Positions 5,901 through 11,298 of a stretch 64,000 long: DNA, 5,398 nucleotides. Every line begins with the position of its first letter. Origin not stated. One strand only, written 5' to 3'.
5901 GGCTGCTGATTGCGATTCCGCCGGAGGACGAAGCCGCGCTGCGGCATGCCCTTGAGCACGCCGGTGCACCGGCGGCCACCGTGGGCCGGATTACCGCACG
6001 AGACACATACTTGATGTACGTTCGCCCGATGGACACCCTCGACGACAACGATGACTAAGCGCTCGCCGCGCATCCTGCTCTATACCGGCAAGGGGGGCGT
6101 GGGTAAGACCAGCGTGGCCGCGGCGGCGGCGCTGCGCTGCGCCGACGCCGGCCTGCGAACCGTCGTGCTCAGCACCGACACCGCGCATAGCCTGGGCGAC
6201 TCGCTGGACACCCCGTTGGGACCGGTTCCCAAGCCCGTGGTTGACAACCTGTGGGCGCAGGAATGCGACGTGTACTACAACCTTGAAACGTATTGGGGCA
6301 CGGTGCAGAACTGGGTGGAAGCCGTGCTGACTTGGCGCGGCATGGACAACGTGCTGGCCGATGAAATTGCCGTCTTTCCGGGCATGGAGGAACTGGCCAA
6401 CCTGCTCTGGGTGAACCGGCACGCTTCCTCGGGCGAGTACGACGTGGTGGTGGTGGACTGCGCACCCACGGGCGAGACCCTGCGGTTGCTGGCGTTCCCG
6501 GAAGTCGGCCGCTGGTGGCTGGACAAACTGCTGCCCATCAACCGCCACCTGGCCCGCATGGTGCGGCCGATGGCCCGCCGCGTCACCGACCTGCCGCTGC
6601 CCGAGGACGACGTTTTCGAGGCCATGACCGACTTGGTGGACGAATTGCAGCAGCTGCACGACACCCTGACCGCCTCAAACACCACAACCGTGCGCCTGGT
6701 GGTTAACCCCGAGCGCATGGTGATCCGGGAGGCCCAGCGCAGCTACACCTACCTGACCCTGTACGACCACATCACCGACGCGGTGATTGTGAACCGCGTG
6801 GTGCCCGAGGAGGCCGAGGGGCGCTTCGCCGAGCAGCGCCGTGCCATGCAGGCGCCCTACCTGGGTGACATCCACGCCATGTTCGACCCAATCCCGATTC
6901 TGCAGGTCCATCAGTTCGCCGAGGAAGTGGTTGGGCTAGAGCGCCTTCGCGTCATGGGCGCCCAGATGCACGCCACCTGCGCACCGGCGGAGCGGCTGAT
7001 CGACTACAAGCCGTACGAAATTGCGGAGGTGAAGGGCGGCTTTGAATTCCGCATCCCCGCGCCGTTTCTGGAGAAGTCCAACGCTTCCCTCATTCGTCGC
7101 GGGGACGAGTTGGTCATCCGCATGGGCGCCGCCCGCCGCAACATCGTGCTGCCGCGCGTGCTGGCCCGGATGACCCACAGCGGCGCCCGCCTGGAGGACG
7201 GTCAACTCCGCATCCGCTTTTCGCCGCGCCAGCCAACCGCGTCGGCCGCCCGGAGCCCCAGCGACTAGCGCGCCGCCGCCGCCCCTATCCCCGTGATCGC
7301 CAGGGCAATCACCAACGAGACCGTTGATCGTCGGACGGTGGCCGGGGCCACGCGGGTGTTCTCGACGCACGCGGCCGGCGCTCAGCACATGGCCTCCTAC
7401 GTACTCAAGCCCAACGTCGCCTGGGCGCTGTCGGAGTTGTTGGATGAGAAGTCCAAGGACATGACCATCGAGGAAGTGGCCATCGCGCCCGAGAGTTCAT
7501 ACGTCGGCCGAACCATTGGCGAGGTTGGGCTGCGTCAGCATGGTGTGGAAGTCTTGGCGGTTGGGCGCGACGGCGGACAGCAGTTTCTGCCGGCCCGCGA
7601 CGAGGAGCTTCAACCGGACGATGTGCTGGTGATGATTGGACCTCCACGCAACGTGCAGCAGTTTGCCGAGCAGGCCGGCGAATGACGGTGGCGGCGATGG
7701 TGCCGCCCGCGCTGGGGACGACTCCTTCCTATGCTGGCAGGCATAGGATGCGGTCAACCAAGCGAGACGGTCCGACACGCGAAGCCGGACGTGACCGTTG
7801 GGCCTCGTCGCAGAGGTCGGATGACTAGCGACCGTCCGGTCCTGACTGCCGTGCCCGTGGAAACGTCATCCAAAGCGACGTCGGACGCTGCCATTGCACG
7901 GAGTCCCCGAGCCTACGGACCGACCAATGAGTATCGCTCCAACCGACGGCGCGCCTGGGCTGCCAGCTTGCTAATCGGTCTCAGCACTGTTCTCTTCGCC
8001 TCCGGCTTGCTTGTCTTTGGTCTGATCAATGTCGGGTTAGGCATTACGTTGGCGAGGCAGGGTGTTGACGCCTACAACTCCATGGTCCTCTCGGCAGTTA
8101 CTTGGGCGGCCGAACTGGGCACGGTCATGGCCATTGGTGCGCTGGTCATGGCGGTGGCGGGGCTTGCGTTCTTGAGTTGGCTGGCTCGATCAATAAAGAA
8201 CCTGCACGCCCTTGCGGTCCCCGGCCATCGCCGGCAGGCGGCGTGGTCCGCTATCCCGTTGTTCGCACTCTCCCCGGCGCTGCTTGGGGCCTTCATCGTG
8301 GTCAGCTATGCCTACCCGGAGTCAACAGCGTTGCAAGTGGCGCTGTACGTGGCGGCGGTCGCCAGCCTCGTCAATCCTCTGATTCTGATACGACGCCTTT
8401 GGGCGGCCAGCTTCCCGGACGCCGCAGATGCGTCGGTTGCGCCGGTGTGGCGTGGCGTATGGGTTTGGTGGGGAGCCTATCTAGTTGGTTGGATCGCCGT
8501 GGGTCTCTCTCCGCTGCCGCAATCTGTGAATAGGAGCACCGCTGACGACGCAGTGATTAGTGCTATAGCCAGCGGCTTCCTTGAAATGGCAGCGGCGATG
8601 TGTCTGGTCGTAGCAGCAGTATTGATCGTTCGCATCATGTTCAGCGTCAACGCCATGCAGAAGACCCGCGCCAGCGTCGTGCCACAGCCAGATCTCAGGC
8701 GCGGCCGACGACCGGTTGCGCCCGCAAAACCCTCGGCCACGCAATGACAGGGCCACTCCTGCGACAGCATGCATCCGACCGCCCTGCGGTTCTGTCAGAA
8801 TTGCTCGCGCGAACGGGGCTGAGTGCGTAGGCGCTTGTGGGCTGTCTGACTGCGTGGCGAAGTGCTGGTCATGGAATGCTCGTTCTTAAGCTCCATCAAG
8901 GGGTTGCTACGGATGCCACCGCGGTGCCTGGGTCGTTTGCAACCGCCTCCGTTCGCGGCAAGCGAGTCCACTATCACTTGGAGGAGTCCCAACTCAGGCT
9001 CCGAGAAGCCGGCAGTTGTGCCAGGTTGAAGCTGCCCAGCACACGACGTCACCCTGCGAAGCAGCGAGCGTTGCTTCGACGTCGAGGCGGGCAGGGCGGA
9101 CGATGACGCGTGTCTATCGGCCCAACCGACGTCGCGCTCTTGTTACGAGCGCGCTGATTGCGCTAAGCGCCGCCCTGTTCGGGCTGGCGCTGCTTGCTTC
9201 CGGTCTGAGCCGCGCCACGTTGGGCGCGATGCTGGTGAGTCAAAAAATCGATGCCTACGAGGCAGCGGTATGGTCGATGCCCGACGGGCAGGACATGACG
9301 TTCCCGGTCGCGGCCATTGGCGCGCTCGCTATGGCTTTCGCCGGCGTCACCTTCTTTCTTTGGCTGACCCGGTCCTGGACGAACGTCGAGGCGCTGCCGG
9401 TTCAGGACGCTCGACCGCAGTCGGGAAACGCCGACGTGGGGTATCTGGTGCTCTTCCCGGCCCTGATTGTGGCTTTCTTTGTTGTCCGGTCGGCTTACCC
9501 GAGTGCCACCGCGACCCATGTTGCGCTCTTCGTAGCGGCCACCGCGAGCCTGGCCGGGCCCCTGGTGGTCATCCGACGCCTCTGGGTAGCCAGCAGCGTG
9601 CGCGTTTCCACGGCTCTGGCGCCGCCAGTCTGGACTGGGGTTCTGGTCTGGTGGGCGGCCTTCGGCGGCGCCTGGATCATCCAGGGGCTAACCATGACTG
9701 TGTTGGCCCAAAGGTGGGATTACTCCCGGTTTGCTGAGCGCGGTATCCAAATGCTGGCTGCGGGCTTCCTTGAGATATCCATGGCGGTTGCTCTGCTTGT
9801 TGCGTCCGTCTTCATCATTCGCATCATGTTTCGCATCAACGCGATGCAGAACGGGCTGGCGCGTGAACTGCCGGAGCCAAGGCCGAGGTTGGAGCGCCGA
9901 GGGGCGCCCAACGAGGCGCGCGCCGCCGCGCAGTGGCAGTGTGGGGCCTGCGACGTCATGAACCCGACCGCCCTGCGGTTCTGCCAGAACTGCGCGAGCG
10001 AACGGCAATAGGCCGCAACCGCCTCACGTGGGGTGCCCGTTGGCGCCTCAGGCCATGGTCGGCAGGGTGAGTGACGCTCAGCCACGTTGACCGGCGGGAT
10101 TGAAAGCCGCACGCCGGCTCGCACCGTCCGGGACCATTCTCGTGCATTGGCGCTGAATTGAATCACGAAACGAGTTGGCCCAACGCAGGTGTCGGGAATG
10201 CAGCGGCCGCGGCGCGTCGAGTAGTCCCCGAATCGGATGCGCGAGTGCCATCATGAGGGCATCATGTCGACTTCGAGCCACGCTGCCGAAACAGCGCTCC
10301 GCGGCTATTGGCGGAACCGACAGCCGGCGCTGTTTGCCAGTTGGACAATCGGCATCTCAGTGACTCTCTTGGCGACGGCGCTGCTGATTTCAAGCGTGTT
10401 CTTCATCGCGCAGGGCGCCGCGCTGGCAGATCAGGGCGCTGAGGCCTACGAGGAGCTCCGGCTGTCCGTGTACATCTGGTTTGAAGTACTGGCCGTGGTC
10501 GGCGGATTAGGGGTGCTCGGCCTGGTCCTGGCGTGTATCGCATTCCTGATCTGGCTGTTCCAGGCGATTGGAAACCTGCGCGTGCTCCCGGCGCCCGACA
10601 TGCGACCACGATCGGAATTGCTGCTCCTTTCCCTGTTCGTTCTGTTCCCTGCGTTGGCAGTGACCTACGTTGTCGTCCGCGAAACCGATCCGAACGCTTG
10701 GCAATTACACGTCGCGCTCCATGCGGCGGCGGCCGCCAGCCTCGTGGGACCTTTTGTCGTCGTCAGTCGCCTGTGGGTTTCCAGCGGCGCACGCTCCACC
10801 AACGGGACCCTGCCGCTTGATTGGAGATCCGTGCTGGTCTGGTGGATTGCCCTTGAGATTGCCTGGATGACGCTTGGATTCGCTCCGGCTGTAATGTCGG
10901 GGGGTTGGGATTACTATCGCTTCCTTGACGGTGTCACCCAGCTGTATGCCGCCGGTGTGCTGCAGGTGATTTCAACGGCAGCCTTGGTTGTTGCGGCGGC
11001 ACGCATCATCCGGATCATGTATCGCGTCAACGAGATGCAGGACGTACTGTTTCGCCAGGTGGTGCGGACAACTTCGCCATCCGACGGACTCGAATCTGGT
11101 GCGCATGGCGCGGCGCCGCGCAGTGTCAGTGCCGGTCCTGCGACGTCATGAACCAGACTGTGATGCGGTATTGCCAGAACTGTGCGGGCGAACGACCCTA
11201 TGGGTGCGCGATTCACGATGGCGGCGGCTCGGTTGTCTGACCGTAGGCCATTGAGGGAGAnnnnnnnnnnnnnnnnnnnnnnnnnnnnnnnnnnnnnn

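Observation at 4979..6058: selD is a selenoprotein: the in-frame UGA at 5033-5035 sits at the catalytic Cys17 position, so the ORF track truncates the gene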

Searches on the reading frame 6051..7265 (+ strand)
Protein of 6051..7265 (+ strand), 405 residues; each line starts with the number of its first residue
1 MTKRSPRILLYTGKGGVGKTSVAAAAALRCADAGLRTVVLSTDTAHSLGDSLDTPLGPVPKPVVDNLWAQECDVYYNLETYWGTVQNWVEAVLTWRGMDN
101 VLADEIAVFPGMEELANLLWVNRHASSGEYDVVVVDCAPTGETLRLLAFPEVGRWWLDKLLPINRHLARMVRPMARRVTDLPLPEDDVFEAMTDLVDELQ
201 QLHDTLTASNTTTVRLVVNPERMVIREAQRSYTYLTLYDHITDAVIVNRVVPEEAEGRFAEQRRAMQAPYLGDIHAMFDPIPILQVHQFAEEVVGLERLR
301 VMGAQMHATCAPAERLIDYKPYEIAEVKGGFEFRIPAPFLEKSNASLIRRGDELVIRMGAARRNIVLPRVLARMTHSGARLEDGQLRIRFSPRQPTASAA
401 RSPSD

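Call 36: search_protein_families(library=pfam, proteins=[window:6051-7265:+], max_evalue=0.0001)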
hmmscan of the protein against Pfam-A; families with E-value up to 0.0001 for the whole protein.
window:6051-7265:+ (405 aa): 4 families
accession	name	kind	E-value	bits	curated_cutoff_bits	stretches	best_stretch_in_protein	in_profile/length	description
PF02374.21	ArsA_ATPase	-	2.7e-87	293.3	24.3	1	7-306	2-303/305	Anion-transporting ATPase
PF17886.7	ArsA_HSP20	-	2.1e-19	69.3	22.5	1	329-390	2-63/63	HSP20-like domain found in ArsA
PF01656.29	CbiA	-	2.1e-05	24.9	25.4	0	10-243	3-98/125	CobQ/CobB/MinD/ParA nucleotide binding domain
PF13614.12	AAA_31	-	7.5e-05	23.2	27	0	8-144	4-132/177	AAA domain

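Call 66: find_encoding_contigs(protein=window:6051-7265:+, flank=2000, max_places=3)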
Protein window:6051-7265:+ (405 aa): no gene with exactly this product is on record in the collection.

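Call 68: search_protein_families(library=ncbifam, proteins=[window:6051-7265:+], max_evalue=0.001)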
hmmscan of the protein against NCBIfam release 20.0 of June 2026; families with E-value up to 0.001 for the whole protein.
window:6051-7265:+ (405 aa): 10 families
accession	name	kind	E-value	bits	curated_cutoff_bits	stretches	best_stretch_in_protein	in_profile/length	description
TIGR00345.1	GET3_arsA_TRC40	subfamily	4.3e-77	259.6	135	1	11-302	2-293/299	TRC40/GET3/ArsA family transport-energizing ATPase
NF050088.1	Get3_fold_NosAFP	equivalog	1.1e-38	133.1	325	1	7-390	3-364/364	Get3/ArsA fold putative tail anchor-mediating ATPase NosAFP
NF041417.1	ArsA_halo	exception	7.7e-33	114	800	2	5-152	332-484/617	arsenical pump-driving ATPase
TIGR04291.1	arsen_driv_ArsA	equivalog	1.5e-28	99.9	650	1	6-303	3-286/565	arsenical pump-driving ATPase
NF053621.1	ATPseBagBMYCTU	equivalog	1.2e-14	54.1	521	1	4-152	10-163/371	ATPase BagB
NF053622.1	ATPseBagAMYCTU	equivalog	1.4e-10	41.2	400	1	7-54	8-55/325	ATPase BagA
TIGR01968.1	minD_bact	equivalog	6.8e-06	25.6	212.9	0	9-44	5-40/261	septum site-determining protein MinD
NF041546.1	ParA_partition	equivalog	1e-05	25.2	180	0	11-50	5-44/203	ParA family partition ATPase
TIGR01969.1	minD_arch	subfamily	1.1e-05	24.8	201.75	0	8-45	3-40/251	cell division ATPase MinD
NF041136.1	MrpORP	equivalog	0.00029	20.3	450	1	7-43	7-43/365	iron-sulfur cluster carrier protein MrpORP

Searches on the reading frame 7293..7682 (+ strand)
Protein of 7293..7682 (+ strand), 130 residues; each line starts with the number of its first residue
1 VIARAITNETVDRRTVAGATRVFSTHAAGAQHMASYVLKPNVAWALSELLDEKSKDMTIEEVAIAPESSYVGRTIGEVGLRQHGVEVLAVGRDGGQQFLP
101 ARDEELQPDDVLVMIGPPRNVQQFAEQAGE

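Call 36: search_protein_families(library=pfam, proteins=[window:7293-7682:+], max_evalue=0.0001)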
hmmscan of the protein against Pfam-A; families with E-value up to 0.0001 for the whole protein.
window:7293-7682:+ (130 aa): 1 family
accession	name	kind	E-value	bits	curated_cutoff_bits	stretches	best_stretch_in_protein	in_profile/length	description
PF02080.26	TrkA_C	-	1.6e-17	63.6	27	1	60-127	2-69/71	TrkA-C domain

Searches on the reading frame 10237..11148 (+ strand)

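Call 36: search_protein_families(library=pfam, proteins=[window:10237-11148:+], max_evalue=0.0001)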
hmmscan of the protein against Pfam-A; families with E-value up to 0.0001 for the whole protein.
window:10237-11148:+ (304 aa): 1 family
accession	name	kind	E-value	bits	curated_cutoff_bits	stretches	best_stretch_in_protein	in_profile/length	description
PF14219.11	DUF4328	-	5.5e-07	29.7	27.2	1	168-265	71-165/166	Domain of unknown function (DUF4328)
